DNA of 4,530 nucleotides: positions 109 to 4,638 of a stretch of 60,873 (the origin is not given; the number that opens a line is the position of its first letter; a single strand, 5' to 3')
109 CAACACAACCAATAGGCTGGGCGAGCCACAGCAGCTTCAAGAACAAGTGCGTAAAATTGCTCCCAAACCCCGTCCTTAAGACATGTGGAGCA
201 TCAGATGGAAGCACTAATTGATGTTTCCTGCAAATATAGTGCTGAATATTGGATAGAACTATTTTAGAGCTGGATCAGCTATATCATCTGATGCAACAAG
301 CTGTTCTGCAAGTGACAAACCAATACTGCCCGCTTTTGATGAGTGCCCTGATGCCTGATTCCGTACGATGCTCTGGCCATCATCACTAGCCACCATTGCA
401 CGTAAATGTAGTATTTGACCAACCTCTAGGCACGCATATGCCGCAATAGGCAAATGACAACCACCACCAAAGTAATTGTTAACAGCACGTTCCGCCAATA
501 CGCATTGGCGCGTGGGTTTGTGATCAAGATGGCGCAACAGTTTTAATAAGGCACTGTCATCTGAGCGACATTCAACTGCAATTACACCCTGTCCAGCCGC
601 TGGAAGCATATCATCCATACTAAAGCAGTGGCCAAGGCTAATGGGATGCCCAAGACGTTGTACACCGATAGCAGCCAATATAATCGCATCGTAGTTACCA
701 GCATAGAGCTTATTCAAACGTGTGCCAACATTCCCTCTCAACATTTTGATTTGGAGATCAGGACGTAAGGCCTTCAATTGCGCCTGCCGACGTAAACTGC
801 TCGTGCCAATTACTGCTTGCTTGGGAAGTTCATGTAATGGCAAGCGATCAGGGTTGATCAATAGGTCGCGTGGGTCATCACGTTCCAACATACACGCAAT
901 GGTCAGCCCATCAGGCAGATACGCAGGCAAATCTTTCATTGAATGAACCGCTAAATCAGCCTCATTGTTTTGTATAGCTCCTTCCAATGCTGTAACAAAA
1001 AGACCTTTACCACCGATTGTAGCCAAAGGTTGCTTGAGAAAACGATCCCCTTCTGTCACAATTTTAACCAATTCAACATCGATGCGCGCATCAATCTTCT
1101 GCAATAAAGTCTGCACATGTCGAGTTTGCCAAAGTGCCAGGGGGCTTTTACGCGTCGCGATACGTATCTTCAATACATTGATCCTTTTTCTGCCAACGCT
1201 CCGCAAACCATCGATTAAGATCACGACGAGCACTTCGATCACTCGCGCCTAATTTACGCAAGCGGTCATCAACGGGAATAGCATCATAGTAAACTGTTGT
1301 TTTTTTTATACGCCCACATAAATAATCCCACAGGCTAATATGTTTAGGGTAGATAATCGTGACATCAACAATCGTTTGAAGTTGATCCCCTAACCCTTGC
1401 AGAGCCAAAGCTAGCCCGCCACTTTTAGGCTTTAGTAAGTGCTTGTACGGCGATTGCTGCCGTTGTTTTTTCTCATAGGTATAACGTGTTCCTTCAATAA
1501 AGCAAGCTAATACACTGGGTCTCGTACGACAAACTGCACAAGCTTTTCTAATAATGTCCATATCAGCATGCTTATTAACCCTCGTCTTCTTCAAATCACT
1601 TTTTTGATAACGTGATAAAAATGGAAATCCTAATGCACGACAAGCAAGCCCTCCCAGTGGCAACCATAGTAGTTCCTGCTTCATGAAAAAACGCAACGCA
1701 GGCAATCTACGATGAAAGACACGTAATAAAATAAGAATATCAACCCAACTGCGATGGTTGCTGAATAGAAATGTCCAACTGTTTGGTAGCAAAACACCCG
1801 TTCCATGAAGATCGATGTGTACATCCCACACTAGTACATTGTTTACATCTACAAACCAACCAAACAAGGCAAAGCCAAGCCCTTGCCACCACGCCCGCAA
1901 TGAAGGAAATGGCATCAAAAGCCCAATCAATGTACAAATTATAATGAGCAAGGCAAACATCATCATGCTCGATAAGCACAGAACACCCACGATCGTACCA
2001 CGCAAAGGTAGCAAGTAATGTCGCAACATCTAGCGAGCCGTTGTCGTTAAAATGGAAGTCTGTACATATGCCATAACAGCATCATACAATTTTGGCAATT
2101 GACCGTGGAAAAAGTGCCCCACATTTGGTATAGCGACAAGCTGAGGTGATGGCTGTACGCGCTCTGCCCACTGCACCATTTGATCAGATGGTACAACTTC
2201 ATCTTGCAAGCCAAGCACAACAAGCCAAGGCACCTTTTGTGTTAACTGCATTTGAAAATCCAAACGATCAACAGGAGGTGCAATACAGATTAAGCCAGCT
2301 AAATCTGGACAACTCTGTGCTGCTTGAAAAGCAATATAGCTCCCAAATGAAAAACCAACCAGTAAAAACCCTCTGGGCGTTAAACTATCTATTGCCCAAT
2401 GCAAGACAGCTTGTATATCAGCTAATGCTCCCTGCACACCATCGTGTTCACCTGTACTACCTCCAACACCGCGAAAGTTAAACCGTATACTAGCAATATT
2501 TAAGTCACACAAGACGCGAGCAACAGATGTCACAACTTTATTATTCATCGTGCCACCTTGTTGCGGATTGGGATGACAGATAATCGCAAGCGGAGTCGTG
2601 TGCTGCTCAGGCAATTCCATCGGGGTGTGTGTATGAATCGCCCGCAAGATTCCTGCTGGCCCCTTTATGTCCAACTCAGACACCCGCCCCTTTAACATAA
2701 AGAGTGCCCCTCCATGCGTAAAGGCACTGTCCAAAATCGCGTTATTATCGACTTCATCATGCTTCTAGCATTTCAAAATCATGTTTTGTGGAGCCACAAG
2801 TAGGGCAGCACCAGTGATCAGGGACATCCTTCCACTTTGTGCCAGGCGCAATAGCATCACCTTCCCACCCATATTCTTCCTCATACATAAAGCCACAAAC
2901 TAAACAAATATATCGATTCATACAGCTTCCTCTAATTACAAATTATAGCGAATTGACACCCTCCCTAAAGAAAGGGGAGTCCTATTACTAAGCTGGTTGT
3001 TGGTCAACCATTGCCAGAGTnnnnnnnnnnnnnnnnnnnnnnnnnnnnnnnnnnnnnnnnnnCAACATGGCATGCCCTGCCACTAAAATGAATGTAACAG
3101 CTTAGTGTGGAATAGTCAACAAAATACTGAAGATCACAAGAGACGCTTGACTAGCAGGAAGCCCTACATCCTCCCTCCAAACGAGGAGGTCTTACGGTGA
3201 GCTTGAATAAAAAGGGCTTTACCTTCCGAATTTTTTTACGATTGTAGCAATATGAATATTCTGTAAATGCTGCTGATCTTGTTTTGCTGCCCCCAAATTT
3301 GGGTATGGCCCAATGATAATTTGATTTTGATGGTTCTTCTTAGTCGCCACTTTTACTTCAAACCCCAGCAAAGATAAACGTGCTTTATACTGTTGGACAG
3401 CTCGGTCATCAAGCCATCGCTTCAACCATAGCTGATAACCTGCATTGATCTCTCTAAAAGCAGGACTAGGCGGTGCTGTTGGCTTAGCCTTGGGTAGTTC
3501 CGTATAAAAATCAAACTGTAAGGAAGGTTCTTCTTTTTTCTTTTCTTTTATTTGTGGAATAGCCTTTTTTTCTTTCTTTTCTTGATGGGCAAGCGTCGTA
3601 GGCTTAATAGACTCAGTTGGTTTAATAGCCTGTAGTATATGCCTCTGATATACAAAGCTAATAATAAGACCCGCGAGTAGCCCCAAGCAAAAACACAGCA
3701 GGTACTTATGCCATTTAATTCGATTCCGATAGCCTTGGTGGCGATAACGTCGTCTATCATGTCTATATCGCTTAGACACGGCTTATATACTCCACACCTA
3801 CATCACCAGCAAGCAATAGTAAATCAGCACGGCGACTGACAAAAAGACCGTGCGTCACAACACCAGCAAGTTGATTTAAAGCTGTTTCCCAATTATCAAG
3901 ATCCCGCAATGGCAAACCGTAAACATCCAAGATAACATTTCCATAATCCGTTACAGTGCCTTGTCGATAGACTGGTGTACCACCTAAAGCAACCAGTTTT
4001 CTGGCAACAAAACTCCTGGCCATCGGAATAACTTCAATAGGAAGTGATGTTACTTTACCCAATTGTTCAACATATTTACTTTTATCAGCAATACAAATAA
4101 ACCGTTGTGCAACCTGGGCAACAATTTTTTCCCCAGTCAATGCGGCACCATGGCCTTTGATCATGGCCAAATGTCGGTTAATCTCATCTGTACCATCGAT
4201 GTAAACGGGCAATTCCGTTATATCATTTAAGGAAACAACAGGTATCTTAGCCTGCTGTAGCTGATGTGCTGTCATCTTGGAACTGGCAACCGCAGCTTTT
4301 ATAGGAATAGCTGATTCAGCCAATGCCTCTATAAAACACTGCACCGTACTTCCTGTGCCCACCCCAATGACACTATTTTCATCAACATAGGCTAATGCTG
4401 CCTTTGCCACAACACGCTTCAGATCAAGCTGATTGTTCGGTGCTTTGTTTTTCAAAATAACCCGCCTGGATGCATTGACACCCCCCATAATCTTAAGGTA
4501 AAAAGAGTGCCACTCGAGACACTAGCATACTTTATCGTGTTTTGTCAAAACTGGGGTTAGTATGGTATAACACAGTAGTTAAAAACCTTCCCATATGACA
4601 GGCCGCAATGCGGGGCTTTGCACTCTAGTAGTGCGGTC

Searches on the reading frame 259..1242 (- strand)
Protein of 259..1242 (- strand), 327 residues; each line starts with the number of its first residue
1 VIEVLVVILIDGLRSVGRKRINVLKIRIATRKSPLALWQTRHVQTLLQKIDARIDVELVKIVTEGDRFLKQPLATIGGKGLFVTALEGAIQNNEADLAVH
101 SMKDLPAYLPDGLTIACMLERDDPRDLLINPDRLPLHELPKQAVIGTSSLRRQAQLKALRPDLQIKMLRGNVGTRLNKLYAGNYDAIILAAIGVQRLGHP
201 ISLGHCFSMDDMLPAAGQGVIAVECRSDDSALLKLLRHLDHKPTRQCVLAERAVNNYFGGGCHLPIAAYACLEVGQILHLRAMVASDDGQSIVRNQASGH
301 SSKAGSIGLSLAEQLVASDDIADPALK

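Call 16: search_protein_families(library=pfam, proteins=[window:259-1242:-], max_evalue=0.001)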
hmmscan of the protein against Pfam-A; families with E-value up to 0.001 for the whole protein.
window:259-1242:- (327 aa): 2 families
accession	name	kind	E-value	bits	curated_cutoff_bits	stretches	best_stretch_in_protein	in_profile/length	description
PF01379.25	Porphobil_deam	-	1.6e-80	269.9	22.1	1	26-232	1-205/207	Porphobilinogen deaminase, dipyromethane cofactor binding domain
PF03900.20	Porphobil_deamC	-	2.4e-16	60.3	26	1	246-316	2-73/74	Porphobilinogen deaminase, C-terminal domain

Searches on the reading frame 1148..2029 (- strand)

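Call 16: search_protein_families(library=pfam, proteins=[window:1148-2029:-], max_evalue=0.001)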
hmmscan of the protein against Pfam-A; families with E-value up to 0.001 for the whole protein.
window:1148-2029:- (293 aa): 1 family
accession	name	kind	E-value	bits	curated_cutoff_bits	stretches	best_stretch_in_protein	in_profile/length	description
PF01553.26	Acyltransferase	-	3.2e-12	46.8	23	1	83-224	13-128/132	Acyltransferase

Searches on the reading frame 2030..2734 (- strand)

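Call 16: search_protein_families(library=pfam, proteins=[window:2030-2734:-], max_evalue=0.001)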
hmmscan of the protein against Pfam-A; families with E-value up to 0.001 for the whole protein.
window:2030-2734:- (234 aa): 5 families
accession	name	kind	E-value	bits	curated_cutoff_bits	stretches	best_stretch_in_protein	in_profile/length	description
PF00561.26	Abhydrolase_1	-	8e-15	55.6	25.8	2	83-153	31-102/245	alpha/beta hydrolase fold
PF12146.15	Hydrolase_4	-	8.2e-11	42.1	27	1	68-156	20-112/239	Serine aminopeptidase, S33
PF12697.13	Abhydrolase_6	-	2.1e-09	38.8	26.3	1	80-164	28-101/217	Alpha/beta hydrolase family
PF01738.24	DLH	-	5.5e-06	26.6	21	1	103-219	77-199/217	Dienelactone hydrolase family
PF02129.25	Peptidase_S15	-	8.2e-06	26.1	23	0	80-159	52-134/262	X-Pro dipeptidyl-peptidase (S15 family)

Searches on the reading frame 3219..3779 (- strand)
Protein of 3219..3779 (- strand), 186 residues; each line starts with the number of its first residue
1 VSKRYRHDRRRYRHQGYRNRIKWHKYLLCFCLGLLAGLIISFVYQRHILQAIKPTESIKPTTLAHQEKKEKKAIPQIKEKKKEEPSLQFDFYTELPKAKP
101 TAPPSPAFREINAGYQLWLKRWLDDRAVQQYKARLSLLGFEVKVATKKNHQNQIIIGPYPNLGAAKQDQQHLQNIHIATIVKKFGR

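Call 16: search_protein_families(library=pfam, proteins=[window:3219-3779:-], max_evalue=0.001)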
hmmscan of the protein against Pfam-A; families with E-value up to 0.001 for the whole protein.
window:3219-3779:- (186 aa): 1 family
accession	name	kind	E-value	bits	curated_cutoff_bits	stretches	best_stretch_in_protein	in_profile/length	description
PF05036.18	SPOR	-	3e-05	24.7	21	1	128-178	18-71/76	SPOR domain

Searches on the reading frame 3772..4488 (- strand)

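Call 16: search_protein_families(library=pfam, proteins=[window:3772-4488:-], max_evalue=0.001)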
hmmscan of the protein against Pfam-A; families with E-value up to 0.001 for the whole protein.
window:3772-4488:- (238 aa): 2 families
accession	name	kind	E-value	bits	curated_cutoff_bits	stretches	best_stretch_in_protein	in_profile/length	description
PF06026.20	Rib_5-P_isom_A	-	8.8e-53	178.9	26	1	66-228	2-170/173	Ribose 5-phosphate isomerase A (phosphoriboisomerase A)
PF00455.28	DeoRC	-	9.1e-07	29.4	31.8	1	22-85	4-66/160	DeoR C terminal sensor domain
